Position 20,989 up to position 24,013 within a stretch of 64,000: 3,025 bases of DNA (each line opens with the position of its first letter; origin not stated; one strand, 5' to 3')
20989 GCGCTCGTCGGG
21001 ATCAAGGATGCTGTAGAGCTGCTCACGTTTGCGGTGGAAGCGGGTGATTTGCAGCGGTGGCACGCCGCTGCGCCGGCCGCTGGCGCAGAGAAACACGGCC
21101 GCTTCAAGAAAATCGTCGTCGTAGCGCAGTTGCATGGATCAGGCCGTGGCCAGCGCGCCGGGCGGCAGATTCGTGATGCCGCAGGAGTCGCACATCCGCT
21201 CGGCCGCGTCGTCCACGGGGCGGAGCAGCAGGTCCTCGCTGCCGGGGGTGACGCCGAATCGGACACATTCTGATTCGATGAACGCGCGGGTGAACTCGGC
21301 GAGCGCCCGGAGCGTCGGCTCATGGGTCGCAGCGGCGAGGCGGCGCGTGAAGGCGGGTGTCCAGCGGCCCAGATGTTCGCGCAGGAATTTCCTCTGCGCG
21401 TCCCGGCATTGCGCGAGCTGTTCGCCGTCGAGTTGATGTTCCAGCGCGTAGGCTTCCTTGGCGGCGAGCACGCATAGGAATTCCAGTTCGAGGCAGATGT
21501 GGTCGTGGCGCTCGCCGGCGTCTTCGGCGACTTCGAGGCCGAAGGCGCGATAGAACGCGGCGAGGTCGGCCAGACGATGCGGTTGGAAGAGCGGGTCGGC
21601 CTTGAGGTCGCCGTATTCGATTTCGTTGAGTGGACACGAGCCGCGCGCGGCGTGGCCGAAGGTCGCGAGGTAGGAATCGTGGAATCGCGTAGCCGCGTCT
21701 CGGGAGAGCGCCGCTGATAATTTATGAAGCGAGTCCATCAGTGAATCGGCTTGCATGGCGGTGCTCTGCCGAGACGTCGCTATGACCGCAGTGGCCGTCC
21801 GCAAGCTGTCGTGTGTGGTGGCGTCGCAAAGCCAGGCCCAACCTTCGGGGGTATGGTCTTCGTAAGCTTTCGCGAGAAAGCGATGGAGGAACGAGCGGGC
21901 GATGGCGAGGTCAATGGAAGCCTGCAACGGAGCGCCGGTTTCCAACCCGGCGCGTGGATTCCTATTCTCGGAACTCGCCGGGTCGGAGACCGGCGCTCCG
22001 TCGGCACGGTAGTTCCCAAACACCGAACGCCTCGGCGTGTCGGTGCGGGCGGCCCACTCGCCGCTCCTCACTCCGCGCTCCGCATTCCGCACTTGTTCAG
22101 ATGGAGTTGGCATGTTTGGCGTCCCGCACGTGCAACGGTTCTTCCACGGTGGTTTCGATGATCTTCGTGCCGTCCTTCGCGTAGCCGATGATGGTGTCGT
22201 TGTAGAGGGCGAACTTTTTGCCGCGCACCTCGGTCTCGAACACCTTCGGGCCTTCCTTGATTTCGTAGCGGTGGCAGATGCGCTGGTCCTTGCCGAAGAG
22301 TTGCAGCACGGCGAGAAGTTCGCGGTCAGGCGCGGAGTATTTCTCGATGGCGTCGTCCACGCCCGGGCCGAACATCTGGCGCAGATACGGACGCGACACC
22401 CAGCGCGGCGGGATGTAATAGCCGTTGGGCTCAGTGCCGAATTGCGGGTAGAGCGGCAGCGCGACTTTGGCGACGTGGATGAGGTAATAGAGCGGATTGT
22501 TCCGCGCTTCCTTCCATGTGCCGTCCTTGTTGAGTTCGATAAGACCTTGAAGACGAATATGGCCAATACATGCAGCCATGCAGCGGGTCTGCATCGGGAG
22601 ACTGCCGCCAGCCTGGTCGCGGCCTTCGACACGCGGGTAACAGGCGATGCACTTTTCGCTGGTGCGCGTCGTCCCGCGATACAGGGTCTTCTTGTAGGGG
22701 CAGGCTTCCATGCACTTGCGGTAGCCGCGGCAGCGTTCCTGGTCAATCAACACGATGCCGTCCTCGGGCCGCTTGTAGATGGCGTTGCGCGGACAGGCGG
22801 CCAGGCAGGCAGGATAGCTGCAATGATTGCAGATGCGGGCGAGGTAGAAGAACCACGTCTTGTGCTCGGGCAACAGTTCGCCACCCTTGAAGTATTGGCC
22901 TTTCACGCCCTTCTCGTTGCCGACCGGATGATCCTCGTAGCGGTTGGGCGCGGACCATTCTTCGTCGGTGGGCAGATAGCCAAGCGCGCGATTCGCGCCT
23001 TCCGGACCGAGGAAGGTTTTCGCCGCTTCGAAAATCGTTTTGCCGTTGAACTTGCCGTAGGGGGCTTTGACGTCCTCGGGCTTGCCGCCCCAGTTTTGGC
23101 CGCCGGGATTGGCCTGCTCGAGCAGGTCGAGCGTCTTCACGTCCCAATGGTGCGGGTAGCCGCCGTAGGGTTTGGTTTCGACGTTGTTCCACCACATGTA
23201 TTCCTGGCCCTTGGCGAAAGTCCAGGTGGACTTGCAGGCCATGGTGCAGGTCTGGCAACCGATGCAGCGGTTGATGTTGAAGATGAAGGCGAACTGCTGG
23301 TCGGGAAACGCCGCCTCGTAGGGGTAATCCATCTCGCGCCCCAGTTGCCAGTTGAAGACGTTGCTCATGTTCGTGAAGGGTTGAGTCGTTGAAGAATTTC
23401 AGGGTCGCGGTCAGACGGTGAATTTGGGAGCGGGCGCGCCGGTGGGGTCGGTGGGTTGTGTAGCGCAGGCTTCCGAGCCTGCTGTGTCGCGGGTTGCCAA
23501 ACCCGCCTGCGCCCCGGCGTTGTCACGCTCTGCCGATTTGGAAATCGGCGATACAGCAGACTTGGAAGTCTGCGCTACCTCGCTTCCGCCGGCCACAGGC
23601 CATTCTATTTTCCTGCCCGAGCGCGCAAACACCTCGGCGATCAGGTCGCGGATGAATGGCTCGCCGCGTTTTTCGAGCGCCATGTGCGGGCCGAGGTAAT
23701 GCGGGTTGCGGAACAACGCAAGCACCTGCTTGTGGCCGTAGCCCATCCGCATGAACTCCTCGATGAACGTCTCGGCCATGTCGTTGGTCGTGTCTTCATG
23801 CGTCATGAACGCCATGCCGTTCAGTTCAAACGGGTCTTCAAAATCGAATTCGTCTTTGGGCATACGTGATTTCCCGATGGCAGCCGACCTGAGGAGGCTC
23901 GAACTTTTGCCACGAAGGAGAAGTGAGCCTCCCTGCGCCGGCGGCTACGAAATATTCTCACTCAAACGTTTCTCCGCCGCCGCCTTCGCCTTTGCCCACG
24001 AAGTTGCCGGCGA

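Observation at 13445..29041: A 15.6-kb, 15-gene, single-strand string with serial start/stop overlaps: enzyme, maturation, regulator, surface proteins and importer in one unit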

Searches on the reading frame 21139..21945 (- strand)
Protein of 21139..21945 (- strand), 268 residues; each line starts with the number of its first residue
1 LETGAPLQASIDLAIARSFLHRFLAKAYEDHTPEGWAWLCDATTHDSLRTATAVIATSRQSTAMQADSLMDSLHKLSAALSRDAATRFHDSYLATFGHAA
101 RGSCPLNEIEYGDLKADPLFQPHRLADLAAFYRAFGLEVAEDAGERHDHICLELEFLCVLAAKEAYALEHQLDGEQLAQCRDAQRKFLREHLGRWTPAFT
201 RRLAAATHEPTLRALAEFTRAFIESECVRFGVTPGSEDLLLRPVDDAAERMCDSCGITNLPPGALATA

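Call 5: search_protein_families(library=pfam, proteins=[window:21139-21945:-], max_evalue=0.01)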
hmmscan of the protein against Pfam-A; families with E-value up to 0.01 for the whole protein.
window:21139-21945:- (268 aa): 1 family
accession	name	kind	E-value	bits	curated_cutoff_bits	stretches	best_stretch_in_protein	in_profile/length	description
PF02613.20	Nitrate_red_del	-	1.9e-21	77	22.2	1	71-200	10-135/136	Nitrate reductase delta subunit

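Call 7: search_protein_families(library=ncbifam, proteins=[window:21139-21945:-], max_evalue=0.01)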
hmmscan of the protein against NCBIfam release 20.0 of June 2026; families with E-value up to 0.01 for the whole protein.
window:21139-21945:- (268 aa): 3 families
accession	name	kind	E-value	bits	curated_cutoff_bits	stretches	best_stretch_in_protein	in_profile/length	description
TIGR03482.1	DMSO_red_II_cha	subfamily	1.2e-24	87.4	152.3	1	16-227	1-189/197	DMSO reductase family type II enzyme chaperone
NF003442.0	PRK04976.1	equivalog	2.9e-10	40.4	132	1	116-227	103-205/211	molecular chaperone TorD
NF042981.1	EthbenzDh_ebdD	equivalog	3.1e-10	40.1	360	1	88-226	81-211/222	ethylbenzene dehydrogenase subunit delta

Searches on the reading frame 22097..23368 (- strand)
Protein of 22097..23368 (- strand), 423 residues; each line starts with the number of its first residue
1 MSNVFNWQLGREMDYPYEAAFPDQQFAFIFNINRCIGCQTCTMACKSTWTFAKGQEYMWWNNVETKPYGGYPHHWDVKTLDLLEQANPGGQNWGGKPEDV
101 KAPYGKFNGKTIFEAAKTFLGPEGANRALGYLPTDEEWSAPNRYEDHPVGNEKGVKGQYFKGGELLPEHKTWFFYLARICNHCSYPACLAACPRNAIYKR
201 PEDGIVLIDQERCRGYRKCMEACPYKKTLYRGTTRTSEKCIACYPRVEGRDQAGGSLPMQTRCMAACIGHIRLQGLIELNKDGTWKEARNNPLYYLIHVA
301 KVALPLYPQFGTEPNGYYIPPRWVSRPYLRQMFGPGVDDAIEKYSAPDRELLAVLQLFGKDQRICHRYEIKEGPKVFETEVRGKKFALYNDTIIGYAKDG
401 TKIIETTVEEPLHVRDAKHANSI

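Call 5: search_protein_families(library=pfam, proteins=[window:22097-23368:-], max_evalue=0.01)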
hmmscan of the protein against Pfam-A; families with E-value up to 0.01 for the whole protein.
window:22097-23368:- (423 aa): 9 families
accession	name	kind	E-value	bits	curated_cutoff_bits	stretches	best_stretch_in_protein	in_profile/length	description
PF13247.11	Fer4_11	-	3.5e-24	85.3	26.2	1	174-270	4-93/100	4Fe-4S dicluster domain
PF12838.12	Fer4_7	-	4e-12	46.8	27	1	180-226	2-51/52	4Fe-4S dicluster domain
PF13237.11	Fer4_10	-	1.3e-10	41.5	25.5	1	177-224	6-53/53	4Fe-4S dicluster domain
PF12797.12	Fer4_2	-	3.1e-07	30.3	24.5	1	28-46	3-21/22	4Fe-4S binding domain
PF12837.12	Fer4_6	-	3.5e-06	27.1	25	0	205-225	1-21/24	4Fe-4S binding domain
PF13187.11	Fer4_9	-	5.3e-06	26.8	27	1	180-226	2-50/52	4Fe-4S dicluster domain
PF14697.11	Fer4_21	-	0.00052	20.5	35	1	180-226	8-54/59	4Fe-4S dicluster domain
PF00037.32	Fer4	-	0.0015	18.7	21.1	0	30-45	3-18/24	4Fe-4S binding domain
PF13534.11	Fer4_17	-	0.0032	18.4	22.2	0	34-50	1-17/61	4Fe-4S dicluster domain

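Call 7: search_protein_families(library=ncbifam, proteins=[window:22097-23368:-], max_evalue=0.01)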
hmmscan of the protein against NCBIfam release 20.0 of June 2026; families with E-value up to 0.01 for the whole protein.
window:22097-23368:- (423 aa): 45 families (the best 25 are shown)
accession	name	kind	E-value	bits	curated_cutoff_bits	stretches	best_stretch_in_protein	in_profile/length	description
TIGR03478.1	DMSO_red_II_bet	subfamily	4.2e-75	252.7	480.7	1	24-322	2-256/321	DMSO reductase family type II enzyme, iron-sulfur subunit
NF042979.1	EthbenzDh_ebdB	equivalog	1.5e-61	208.2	740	2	170-323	143-279/354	ethylbenzene dehydrogenase subunit beta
TIGR01660.1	narH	equivalog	1.1e-54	185.7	524.05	2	170-282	173-277/492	nitrate reductase subunit beta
TIGR02951.1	DMSO_dmsB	equivalog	9.8e-29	100.5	214.1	2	156-252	41-136/161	DMSO/selenate family reductase complex B subunit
NF011569.0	PRK14993.1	equivalog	3.9e-28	98.5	416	2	174-279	94-190/244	tetrathionate reductase subunit TtrB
TIGR03149.1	cyt_nit_nrfC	equivalog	6.6e-21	74.7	377.6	2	175-294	89-201/225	cytochrome c nitrite reductase Fe-S protein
NF045797.1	DsrO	equivalog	5.7e-20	71.7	200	1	171-236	94-158/235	sulfate reduction electron transfer complex DsrMKJOP subunit DsrO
NF008134.0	PRK10882.1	equivalog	2.6e-19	69.5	263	2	168-267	101-198/329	hydrogenase 2 operon protein HybA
NF041715.1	arsenate_red_ArrB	equivalog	8.7e-19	68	450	1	173-227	50-103/233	arsenate respiratory reductase iron-sulfur subunit ArrB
NF007382.0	PRK09898.1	equivalog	9e-16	58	213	1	173-244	116-187/208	ferredoxin-like protein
NF045715.1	sulf_resp_HmcB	equivalog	9.8e-16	57.7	420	2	175-251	102-180/307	sulfate respiration complex iron-sulfur protein HmcB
TIGR01582.1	FDH-beta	equivalog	6.2e-13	48.5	334.7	1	171-249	85-162/283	formate dehydrogenase subunit beta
NF038355.1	FDH3_beta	equivalog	3.5e-12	46.7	240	1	179-231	53-104/180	formate dehydrogenase FDH3 subunit beta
NF041782.1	mnquin_red_QrcC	equivalog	1.3e-10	41.3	400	1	166-227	53-115/239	menaquinone reductase iron-sulfur cluster-binding subunit QrcC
TIGR02700.1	flavo_MJ0208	hypoth_equivalog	3.6e-09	36.2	251.35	1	177-226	147-192/234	dihydromethanopterin reductase (acceptor)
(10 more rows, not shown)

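Call 87: search_solved_structures(query=window:22097-23368:-, max_evalue=1e-20)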
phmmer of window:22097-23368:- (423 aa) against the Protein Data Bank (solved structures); distinct sequences matched with E-value up to 1e-20: 6.
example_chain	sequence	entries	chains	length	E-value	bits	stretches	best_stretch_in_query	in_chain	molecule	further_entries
7b04_A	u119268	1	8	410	1.5e-178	597.4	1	2-423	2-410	Nitrite oxidoreductase subunit B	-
4ydd_B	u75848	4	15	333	6.4e-57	196.5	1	22-330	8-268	DMSO reductase family type II enzyme, iron-sulfur subunit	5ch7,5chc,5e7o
2ivf_B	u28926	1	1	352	3e-56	194.3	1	24-322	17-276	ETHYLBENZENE DEHYDROGENASE BETA-SUBUNIT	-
1q16_B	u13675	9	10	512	1.4e-51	178.9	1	170-286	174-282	Respiratory nitrate reductase 1 beta chain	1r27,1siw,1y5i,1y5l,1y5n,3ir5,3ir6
3egw_B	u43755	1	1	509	1.1e-50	175.9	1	170-286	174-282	Respiratory nitrate reductase 1 beta chain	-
1y4z_B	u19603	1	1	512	1.1e-50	175.9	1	170-286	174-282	Respiratory nitrate reductase 1 beta chain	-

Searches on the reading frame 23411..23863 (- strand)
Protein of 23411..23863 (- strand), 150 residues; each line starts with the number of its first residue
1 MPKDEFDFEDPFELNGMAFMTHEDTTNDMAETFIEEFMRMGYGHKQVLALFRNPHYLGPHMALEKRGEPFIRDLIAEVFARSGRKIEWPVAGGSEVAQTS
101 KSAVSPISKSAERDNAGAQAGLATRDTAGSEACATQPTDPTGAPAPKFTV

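Call 5: search_protein_families(library=pfam, proteins=[window:23411-23863:-], max_evalue=0.01)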
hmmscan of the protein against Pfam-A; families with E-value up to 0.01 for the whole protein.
window:23411-23863:- (150 aa): 0 families

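Call 7: search_protein_families(library=ncbifam, proteins=[window:23411-23863:-], max_evalue=0.01)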
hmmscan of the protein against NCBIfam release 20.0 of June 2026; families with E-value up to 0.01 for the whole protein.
window:23411-23863:- (150 aa): 0 families
